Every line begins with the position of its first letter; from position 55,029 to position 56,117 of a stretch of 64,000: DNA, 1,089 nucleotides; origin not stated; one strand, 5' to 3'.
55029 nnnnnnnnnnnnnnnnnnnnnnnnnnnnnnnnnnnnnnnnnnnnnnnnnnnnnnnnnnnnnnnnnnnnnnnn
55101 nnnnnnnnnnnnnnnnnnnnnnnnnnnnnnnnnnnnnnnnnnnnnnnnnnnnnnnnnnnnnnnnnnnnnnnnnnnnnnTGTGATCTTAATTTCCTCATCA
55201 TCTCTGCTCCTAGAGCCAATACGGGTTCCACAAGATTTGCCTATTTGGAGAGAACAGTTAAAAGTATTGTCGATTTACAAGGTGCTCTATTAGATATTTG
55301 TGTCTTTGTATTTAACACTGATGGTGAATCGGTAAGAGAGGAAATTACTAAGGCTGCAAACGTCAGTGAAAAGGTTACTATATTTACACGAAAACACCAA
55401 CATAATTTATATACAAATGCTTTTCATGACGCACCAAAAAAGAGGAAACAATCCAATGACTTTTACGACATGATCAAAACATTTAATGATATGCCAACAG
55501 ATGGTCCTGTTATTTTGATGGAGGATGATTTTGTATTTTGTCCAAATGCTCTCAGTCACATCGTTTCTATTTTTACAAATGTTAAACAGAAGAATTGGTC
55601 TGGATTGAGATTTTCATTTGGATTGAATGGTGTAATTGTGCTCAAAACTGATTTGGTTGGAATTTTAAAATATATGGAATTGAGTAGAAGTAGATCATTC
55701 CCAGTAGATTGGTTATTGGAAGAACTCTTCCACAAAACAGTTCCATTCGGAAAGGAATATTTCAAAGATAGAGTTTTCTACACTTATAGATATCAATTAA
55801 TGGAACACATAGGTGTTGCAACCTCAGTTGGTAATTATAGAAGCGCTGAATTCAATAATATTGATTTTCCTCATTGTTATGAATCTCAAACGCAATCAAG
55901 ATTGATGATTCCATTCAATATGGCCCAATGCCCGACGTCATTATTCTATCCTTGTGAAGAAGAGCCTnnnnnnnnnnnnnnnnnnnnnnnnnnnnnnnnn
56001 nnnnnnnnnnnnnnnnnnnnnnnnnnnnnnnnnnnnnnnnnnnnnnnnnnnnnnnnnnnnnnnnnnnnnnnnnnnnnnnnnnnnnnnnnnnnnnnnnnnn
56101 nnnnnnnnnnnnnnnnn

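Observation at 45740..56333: Dense neighbourhood of Golgi-type glycosylation genes: tandem GT10 fucosyltransferases, divergent GT54 (MGAT4-like) pair, further type II transferase-like genes, GMD and a discoidin lectin in the same window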

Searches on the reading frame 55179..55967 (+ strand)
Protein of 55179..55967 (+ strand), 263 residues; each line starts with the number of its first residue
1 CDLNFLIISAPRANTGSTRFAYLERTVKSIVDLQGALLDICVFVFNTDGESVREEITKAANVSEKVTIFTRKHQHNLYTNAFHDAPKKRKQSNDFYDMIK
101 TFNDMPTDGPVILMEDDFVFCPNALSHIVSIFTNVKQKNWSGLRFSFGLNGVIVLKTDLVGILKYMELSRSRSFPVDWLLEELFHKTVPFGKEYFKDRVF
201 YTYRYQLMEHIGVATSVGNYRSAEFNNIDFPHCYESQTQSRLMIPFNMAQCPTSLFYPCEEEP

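Call 40: search_protein_representatives(alignment_id=A3)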
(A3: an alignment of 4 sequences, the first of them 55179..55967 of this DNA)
Query: 4 sequences, 264 profile positions. Proteins with E-value up to 0.001 (for the whole library): 567; up to 1e-10: 304; up to 1e-30: 16. The best 150 are listed.
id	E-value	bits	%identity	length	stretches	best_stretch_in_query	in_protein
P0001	1.7e-138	476.5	-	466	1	2-264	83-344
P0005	4.6e-126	435.7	-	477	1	1-263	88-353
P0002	8.5e-118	408.6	-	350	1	34-264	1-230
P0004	2.7e-113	393.8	-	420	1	17-264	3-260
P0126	6.7e-76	271.3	-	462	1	2-263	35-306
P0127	1.4e-56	208.0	-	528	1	1-263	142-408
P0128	2.7e-55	203.8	-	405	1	4-262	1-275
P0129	8.6e-55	202.1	-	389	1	17-263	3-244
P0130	3.2e-49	183.8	-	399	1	6-263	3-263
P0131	8.9e-47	175.8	-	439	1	2-262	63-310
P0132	3.3e-44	167.4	-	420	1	2-262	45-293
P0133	6.4e-43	163.2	-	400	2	106-262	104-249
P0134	3.0e-36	141.3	-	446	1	2-262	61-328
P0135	1.3e-35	139.2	-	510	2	73-263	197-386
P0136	2.9e-33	131.5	-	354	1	3-262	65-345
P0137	5.0e-31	124.2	-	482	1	8-262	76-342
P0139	7.1e-29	117.1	-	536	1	85-263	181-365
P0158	2.7e-22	95.5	-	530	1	86-262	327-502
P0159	3.9e-22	95.0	-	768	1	86-262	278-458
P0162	1.7e-21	93.0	-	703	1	104-263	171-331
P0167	1.1e-20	90.3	-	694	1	79-261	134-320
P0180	2.3e-19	85.9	-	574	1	3-263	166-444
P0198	1.9e-18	83.0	-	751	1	91-262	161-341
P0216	1.5e-17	80.0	-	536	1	87-262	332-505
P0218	1.8e-17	79.8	-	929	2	140-222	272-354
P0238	2.5e-16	76.0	-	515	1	89-262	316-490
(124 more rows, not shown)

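Call 45: list_cluster_members(proteins=[P0126, P0127, P0128, P0131, P0134, P0137, P0139, P0159, P0180, P0218])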
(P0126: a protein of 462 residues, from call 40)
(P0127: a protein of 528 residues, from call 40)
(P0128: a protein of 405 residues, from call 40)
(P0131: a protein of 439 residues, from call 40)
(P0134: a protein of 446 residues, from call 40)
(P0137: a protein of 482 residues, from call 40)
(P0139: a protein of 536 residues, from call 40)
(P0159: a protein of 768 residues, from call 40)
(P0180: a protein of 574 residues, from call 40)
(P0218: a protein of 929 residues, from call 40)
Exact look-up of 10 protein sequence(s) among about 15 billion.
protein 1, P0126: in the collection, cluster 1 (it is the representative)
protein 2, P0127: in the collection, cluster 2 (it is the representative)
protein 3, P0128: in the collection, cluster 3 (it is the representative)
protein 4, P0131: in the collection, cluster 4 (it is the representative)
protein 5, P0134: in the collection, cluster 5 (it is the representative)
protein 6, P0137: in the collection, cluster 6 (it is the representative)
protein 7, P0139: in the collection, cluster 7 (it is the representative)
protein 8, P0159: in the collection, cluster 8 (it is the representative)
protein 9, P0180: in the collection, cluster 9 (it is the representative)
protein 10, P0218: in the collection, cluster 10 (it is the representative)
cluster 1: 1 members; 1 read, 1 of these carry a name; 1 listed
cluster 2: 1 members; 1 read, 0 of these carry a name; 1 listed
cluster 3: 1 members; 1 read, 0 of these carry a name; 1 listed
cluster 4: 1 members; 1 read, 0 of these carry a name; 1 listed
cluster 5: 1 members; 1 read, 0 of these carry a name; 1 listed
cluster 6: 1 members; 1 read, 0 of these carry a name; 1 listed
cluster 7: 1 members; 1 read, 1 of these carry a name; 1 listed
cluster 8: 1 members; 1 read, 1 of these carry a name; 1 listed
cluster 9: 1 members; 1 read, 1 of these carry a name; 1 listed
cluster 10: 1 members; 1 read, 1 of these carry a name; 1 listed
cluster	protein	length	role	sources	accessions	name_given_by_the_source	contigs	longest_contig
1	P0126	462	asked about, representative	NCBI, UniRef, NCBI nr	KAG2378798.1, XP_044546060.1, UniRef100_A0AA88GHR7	hypothetical protein C9374_007946 [Naegleria lovaniensis] | Glycosyltransferase family 18 catalytic domain-containing protein n=1 Tax=Naegleria ... | uncharacterized protein C9374_007946 [Naegleria lovaniensis]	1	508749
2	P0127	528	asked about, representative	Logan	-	-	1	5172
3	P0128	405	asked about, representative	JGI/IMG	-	-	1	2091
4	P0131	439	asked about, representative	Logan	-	-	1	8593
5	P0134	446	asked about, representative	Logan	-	-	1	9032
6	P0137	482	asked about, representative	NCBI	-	-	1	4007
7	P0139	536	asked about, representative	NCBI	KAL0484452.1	hypothetical protein AKO1_005158, partial [Acrasis kona]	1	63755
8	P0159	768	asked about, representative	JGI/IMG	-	hypothetical protein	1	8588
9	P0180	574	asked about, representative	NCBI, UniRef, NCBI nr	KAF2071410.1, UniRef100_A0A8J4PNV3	hypothetical protein CYY_007274 [Polysphondylium violaceum] | Glycosyltransferase n=1 Tax=Polysphondylium violaceum TaxID=133409 RepID=A0A8J4PNV3_9MYCE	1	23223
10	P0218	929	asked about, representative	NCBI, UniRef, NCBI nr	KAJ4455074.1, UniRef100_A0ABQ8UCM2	putative rhamnogalacturonan II specific xylosyltransferase [Paratrimastix pyriformis] | Rhamnogalacturonan II specific xylosyltransferase n=1 Tax=Paratrimastix pyriformis ...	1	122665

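Call 54: find_encoding_contigs(protein=P0126, flank=10000, max_places=2)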
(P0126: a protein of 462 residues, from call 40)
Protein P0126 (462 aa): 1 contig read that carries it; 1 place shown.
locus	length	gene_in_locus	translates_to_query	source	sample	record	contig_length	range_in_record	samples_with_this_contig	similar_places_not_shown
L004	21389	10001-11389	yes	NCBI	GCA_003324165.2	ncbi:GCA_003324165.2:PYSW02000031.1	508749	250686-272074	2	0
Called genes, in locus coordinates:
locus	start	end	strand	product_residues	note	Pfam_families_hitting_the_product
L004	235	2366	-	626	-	PF04191:PEMT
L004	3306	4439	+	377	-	PF03006:HlyIII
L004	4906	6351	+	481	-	PF07648:Kazal_2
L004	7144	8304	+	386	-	-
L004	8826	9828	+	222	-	PF00106:adh_short (weak), PF13460:NAD_binding_10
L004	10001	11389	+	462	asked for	PF15024:Glyco_transf_18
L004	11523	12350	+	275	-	PF10274:ParcG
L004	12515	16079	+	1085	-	-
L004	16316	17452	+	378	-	-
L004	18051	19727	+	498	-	-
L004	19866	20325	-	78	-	PF05493:ATP_synt_H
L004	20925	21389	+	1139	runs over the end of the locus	PF22486:MATH_2, PF00443:UCH, PF13423:UCH_1, PF12436:USP7_ICP0_bdg, PF14533:USP7_C2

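Call 85: search_protein_families(library=pfam, proteins=[P0158, P0216, P0238, P0159, P0162, P0167, P0198, P0180, P0139, P0127], max_evalue=0.001)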
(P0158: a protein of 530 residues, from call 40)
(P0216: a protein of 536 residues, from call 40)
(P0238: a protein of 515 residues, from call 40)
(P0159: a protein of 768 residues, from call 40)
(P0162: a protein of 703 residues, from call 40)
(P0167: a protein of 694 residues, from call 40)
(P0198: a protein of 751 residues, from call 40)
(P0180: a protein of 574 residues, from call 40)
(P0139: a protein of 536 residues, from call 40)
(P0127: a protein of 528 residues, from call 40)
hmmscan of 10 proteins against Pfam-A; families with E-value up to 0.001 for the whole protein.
P0158 (530 aa): 1 family
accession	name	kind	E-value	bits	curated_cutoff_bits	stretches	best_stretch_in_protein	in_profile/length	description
PF04666.19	MGAT4_cons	-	9.7e-09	35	51.5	1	332-466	137-273/280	MGAT4 conserved region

P0216 (536 aa): 1 family
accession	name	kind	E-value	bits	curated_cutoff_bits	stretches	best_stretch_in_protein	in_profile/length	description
PF04666.19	MGAT4_cons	-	3e-08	33.4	51.5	1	211-465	29-269/280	MGAT4 conserved region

P0238 (515 aa): 1 family
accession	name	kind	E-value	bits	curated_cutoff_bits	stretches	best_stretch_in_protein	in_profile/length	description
PF04666.19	MGAT4_cons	-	1.2e-09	37.9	51.5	1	337-450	151-269/280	MGAT4 conserved region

P0159 (768 aa): 1 family
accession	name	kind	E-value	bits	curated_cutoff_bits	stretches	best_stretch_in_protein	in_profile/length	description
PF04666.19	MGAT4_cons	-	0.0002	20.8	51.5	0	301-421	151-271/280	MGAT4 conserved region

P0162 (703 aa): 2 families
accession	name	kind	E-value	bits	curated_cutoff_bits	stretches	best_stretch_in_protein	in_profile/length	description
PF00182.24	Glyco_hydro_19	-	2.3e-11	44.4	25.5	1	560-656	44-155/232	Chitinase class I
PF15024.11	Glyco_transf_18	-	0.00025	20.2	28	1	358-454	466-557/557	Glycosyltransferase family 18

P0167 (694 aa): 1 family
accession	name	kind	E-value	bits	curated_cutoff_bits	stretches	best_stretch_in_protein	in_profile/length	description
PF04666.19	MGAT4_cons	-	6e-07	29.1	51.5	1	161-283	149-273/280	MGAT4 conserved region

P0198 (751 aa): 1 family
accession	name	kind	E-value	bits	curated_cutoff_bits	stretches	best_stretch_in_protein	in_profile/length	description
PF04666.19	MGAT4_cons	-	1.3e-10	41.1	51.5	1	182-303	152-273/280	MGAT4 conserved region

P0180 (574 aa): 4 families
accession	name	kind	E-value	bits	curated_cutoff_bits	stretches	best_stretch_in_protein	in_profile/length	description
PF04666.19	MGAT4_cons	-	1.6e-07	31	51.5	1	271-405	135-269/280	MGAT4 conserved region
PF13965.12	SID-1_RNA_chan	-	0.00024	20.3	28.7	1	18-169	119-218/594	dsRNA-gated channel SID-1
PF02932.22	Neur_chan_memb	-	0.00081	20.2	28.1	0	20-196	64-198/233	Neurotransmitter-gated ion-channel transmembrane region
PF05297.16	Herpes_LMP1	-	0.00092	19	26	0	19-156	168-296/386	Herpesvirus latent membrane protein 1 (LMP1)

P0139 (536 aa): 2 families
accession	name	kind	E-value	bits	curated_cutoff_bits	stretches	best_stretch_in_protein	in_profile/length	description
PF04666.19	MGAT4_cons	-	3.4e-06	26.7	51.5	0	206-324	149-269/280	MGAT4 conserved region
PF15024.11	Glyco_transf_18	-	1.7e-05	24.1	28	1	391-489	464-557/557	Glycosyltransferase family 18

P0127 (528 aa): 0 families

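Call 93: find_related_loci(query=A3, collection=viral_contigs, flank=3000)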
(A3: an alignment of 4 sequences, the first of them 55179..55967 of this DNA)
Query A3 (263 aa) in viral_contigs; peptide patterns used: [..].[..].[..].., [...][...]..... (x = any residue, [..] = any of these).
355 stretches matched a pattern, but none encodes a relative of the query by tblastn (E <= 1e-3).
